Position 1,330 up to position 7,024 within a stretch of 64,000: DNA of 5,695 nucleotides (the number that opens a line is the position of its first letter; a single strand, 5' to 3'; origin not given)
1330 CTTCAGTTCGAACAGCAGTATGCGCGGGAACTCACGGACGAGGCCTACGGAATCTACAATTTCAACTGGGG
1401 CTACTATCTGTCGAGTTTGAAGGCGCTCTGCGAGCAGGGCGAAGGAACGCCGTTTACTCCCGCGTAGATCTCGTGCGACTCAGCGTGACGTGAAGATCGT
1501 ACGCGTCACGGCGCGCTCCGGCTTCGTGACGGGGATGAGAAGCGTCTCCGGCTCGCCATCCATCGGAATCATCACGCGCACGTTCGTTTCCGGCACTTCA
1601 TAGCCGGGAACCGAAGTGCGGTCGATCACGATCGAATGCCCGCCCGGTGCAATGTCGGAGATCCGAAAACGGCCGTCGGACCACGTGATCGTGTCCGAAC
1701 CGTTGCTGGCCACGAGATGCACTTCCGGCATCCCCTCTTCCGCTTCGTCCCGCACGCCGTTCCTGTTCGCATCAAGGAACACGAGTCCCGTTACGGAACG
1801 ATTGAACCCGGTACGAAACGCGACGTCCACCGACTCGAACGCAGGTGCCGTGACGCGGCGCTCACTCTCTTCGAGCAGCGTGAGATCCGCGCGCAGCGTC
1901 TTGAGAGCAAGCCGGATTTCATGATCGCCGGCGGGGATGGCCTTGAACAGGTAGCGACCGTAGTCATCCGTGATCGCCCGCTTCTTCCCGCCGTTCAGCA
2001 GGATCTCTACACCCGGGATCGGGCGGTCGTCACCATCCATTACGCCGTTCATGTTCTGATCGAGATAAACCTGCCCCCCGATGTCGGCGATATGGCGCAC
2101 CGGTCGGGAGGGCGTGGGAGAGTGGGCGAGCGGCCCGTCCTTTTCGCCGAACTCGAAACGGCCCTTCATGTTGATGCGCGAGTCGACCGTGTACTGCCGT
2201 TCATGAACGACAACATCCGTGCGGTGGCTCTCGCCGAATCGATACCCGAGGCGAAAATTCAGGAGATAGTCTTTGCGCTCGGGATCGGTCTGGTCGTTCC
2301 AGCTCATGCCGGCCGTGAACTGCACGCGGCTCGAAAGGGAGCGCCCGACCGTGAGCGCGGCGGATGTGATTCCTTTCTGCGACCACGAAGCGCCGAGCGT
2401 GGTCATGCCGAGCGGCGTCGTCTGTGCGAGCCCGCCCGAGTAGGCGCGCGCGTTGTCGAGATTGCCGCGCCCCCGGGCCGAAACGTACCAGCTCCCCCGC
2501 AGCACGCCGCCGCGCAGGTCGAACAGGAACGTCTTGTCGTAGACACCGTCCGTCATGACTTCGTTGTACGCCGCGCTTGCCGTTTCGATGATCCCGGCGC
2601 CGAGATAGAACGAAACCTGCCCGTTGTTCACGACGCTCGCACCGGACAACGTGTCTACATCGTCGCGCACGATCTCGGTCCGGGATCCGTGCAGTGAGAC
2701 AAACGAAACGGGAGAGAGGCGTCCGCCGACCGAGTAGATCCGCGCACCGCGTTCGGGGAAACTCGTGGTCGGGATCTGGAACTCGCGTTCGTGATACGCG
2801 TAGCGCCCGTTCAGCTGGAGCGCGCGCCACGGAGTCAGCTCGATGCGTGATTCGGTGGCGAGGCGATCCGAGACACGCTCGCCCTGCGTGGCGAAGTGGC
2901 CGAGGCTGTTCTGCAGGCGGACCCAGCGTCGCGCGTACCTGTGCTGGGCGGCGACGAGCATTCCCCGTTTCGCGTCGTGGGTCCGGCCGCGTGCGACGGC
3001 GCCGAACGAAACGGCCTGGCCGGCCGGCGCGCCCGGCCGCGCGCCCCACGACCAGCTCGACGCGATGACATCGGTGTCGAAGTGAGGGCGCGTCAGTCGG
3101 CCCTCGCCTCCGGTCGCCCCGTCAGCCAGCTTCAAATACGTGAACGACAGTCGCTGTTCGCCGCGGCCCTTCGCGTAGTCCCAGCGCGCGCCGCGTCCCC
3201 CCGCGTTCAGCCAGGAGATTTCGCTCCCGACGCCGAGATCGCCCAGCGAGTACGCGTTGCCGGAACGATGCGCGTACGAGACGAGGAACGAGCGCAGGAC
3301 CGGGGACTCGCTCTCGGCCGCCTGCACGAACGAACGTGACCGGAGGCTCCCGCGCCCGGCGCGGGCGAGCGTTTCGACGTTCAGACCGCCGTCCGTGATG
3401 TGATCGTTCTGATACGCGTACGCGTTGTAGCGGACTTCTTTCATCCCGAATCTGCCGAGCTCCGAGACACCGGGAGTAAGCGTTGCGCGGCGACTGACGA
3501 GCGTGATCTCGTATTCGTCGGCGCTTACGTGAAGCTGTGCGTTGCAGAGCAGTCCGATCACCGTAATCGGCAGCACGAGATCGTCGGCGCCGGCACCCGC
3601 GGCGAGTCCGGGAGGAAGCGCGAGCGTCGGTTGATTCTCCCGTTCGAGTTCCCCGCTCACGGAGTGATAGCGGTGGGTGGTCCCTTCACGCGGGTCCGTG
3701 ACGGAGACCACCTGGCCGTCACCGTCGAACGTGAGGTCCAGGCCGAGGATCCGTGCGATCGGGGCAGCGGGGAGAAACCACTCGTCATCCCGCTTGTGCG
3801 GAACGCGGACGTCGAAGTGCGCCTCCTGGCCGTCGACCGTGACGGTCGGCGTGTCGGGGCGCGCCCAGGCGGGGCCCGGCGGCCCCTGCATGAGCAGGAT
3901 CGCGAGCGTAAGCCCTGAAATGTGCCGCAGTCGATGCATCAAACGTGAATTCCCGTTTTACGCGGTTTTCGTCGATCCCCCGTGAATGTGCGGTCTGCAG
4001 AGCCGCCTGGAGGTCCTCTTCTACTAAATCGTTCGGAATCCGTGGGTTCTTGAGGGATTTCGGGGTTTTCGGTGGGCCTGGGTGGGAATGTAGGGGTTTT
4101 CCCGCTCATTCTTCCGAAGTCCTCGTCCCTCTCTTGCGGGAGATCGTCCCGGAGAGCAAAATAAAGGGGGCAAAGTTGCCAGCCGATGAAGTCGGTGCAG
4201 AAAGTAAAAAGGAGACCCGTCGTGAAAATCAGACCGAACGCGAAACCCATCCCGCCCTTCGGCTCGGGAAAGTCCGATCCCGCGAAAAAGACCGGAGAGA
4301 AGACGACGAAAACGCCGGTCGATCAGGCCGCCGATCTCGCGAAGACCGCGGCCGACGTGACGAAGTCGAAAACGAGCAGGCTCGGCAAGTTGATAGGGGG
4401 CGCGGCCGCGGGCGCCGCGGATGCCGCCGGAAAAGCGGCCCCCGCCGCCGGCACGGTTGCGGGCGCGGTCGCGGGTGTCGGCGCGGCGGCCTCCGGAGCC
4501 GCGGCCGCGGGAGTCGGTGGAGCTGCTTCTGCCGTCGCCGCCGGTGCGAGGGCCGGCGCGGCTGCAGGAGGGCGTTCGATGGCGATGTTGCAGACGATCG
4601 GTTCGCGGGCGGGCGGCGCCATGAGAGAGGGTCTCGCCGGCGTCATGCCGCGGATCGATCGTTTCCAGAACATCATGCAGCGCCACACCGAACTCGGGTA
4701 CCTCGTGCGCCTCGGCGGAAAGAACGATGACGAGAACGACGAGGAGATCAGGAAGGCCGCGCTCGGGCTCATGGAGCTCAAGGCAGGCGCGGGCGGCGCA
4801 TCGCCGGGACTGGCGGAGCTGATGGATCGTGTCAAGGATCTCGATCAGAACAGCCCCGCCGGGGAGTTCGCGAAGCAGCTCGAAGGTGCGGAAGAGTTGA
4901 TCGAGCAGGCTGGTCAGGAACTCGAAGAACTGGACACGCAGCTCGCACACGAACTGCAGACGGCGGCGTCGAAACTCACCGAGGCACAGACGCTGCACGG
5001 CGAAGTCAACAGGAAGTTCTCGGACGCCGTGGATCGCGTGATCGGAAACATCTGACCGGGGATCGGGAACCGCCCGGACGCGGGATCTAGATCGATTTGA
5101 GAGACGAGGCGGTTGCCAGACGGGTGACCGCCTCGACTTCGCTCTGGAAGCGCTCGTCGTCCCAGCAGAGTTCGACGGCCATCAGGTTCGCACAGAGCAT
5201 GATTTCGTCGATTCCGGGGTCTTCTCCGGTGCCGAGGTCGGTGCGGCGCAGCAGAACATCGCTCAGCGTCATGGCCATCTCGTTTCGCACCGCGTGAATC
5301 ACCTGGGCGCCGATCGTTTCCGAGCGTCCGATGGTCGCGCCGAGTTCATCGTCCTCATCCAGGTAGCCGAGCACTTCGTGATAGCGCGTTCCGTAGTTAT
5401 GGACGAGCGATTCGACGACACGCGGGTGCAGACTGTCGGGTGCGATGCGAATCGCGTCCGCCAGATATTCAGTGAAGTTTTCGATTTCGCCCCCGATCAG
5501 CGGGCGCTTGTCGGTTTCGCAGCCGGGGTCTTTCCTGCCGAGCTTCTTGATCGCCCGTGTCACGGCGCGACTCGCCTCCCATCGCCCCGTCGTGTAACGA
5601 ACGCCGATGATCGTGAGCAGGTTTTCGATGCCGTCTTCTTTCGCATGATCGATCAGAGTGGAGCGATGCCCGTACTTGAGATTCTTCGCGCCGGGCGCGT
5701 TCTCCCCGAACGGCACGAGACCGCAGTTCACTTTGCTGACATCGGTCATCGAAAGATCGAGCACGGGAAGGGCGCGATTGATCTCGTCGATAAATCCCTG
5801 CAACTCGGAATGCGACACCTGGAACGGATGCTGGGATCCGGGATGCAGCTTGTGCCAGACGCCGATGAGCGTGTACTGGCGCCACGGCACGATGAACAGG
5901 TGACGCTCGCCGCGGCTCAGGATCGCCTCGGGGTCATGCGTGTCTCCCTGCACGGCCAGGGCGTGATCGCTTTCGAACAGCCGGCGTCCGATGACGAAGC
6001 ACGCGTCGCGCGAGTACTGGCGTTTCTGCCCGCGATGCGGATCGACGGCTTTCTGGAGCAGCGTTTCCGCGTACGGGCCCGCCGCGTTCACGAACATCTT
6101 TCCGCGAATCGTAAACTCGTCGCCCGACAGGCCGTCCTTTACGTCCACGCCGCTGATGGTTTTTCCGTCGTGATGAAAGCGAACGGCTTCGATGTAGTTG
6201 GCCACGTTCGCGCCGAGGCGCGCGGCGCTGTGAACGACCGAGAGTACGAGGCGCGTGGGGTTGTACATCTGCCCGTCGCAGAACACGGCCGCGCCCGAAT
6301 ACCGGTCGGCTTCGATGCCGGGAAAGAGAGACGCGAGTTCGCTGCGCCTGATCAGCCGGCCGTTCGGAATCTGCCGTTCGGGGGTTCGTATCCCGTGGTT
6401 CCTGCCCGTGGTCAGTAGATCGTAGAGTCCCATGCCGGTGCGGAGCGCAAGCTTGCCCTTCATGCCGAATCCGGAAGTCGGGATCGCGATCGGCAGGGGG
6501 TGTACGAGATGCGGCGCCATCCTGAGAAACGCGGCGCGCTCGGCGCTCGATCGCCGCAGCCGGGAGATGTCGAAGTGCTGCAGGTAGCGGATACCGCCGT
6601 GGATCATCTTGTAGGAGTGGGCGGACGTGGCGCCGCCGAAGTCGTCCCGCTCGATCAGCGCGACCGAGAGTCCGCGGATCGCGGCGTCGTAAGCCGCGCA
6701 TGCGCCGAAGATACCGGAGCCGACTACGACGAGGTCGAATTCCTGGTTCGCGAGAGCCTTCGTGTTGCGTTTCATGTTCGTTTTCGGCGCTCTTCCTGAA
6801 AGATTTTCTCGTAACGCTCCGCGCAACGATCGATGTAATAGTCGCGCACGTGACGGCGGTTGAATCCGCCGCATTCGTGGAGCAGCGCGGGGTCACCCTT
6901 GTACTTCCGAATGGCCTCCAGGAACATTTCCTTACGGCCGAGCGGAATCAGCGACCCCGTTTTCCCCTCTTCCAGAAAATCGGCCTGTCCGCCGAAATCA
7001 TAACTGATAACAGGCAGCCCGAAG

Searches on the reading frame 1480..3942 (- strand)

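Call 68: search_protein_families(library=pfam, proteins=[window:1480-3942:-], max_evalue=0.001)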
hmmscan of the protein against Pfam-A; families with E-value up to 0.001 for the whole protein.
window:1480-3942:- (820 aa): 3 families
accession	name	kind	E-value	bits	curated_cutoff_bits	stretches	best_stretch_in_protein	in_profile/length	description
PF17210.9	SdrD_B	-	2.6e-15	57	29.7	2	620-679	2-65/112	SdrD B-like domain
PF13620.12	CarboxypepD_reg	-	9.8e-13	48.7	32.3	2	634-678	6-54/82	Carboxypeptidase regulatory-like domain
PF13715.12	CarbopepD_reg_2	-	5.3e-08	33.2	32.2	1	634-678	5-50/88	CarboxypepD_reg-like domain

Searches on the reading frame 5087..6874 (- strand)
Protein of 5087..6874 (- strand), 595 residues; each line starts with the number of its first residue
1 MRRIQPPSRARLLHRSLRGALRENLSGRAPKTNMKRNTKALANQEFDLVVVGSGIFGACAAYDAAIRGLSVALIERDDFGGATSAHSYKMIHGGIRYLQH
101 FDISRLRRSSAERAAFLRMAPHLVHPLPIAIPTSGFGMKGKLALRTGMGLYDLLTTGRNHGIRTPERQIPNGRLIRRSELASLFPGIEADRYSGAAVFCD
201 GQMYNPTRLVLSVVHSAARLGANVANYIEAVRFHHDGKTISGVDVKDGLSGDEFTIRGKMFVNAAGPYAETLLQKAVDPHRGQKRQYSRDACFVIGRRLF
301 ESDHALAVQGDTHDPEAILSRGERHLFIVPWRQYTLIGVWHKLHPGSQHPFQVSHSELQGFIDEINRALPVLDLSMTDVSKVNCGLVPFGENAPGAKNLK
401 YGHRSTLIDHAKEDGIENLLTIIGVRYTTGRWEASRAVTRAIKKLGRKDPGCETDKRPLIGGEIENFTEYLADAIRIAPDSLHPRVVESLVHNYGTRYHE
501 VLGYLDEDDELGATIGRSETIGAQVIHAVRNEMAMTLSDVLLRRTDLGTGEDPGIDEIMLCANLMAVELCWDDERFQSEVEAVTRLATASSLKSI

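Call 68: search_protein_families(library=pfam, proteins=[window:5087-6874:-], max_evalue=0.001)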
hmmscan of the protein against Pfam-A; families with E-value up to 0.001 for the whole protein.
window:5087-6874:- (595 aa): 6 families
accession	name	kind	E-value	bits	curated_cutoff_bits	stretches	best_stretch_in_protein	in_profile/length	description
PF01266.30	DAO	-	2.3e-37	129.8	27.9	1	47-394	1-318/353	FAD dependent oxidoreductase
PF16901.10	DAO_C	-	4e-23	82.1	31.4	1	452-575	1-125/126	C-terminal domain of alpha-glycerophosphate oxidase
PF12831.13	FAD_oxidored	-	6.4e-09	36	27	1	47-88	1-43/416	FAD dependent oxidoreductase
PF13450.12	NAD_binding_8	-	1.5e-06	28.8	21.9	1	50-88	1-40/68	NAD(P)-binding Rossmann-like domain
PF00890.30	FAD_binding_2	-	4.3e-06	26.6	20.4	1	47-86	1-40/414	FAD binding domain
PF01494.25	FAD_binding_3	-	0.00036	20.3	22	0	203-340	96-227/349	FAD binding domain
